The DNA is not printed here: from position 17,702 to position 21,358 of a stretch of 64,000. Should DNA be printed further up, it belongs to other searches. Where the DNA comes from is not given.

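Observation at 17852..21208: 1118-aa GH18 protein with variant catalytic motif and five accessory domains placed right after mreBC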

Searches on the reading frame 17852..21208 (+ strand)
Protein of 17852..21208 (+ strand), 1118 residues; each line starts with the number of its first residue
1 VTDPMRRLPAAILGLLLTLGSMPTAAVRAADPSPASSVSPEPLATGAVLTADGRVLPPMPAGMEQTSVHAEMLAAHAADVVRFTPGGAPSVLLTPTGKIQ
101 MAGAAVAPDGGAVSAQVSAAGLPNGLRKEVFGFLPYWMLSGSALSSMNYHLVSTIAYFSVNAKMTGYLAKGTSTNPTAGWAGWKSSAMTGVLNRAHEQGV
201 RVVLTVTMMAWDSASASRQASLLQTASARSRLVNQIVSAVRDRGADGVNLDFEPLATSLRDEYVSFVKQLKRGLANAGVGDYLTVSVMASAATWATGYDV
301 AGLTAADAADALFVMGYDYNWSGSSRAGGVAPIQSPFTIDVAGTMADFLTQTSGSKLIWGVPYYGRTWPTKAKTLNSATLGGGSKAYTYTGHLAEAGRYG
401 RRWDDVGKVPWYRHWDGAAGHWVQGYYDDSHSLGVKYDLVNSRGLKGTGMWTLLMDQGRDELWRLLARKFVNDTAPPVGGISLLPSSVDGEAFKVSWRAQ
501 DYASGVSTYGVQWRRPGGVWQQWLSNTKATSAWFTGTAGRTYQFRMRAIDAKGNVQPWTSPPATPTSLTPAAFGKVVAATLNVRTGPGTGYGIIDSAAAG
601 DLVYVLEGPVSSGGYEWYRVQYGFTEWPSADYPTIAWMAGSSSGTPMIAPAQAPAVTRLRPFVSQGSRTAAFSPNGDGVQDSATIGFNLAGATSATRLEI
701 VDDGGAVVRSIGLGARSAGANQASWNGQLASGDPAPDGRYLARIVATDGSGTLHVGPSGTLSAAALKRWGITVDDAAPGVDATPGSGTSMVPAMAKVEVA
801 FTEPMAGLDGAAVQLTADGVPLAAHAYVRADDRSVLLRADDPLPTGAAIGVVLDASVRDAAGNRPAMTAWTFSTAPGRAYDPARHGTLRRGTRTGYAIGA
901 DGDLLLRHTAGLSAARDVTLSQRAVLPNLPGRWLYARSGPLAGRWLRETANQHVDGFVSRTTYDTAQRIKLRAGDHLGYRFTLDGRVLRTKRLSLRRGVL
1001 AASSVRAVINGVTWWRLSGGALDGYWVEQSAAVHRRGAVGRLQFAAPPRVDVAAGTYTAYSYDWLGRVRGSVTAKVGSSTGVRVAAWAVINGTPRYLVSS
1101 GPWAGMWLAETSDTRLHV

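Call 5: search_protein_families(library=pfam, proteins=[window:17852-21208:+], max_evalue=1)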
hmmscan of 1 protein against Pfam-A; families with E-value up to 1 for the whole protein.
window:17852-21208:+ (1118 aa): 7 families
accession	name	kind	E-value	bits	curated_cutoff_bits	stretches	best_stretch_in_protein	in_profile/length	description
PF00704.34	Glyco_hydro_18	-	1.1e-29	104.6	29.6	1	218-456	79-317/317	Glycosyl hydrolases family 18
PF13860.13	FlgD_ig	-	4e-14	52.8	27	1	681-749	10-78/79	FlgD Ig-like domain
PF13205.12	Big_5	-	9.4e-10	39.6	23.6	1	776-874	3-105/105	Bacterial Ig-like domain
PF08239.17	SH3_3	-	5.3e-07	30.2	27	1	580-632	2-52/54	Bacterial SH3 domain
PF00041.27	fn3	-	0.00038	21.1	25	1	487-561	10-80/84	Fibronectin type III domain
PF13585.12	CHU_C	-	0.00061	20.3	27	1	671-746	6-72/86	CHU_C Type IX secretion signal domain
PF23916.1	TIM-barrel_EndoS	-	0.21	11.7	27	1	194-260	54-117/238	Endo-beta-N-acetylglucosaminidase EndoS TIM-barrel domain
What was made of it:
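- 18215..19291 (+): GH18 catalytic domain (about aa 122-480 of the ORF). Pfam PF00704, 104.6 bits against a cut-off of 29.6 (call 5).
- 19310..19534 (+): FN3-like domain (below threshold). Pfam fn3, E 3.8e-4, 21.1 bits against a cut-off of 25 (call 5).
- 19589..19747 (+): Bacterial SH3 (SH3_3) domain. Pfam, 30.2 bits against a cut-off of 27 (call 5).
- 19892..20098 (+): FlgD_ig Ig-like domain. Pfam, 4e-14 (call 5).
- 20177..20473 (+): Big_5 Ig-like domain. Pfam, 9e-10 (call 5).
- On Glycoside hydrolase family 18 (Pfam PF00704): 104.6 bits against a 29.6 cut-off, E 1e-29 (call 5).
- On YdhD / YaaH(SleL) cortical-fragment-lytic-type GH18: No LysM hit at E <= 1 (call 5).
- Closest known: Bacillus YdhD. 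Different: There are no LysM domains (call 5) and no sporulation context.
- Checked: Pfam finds GH18 (1e-29), SH3_3, FlgD_ig and Big_5 above their thresholds (call 5).
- This protein lacks the LysM domains of YdhD/YaaH (call 5).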
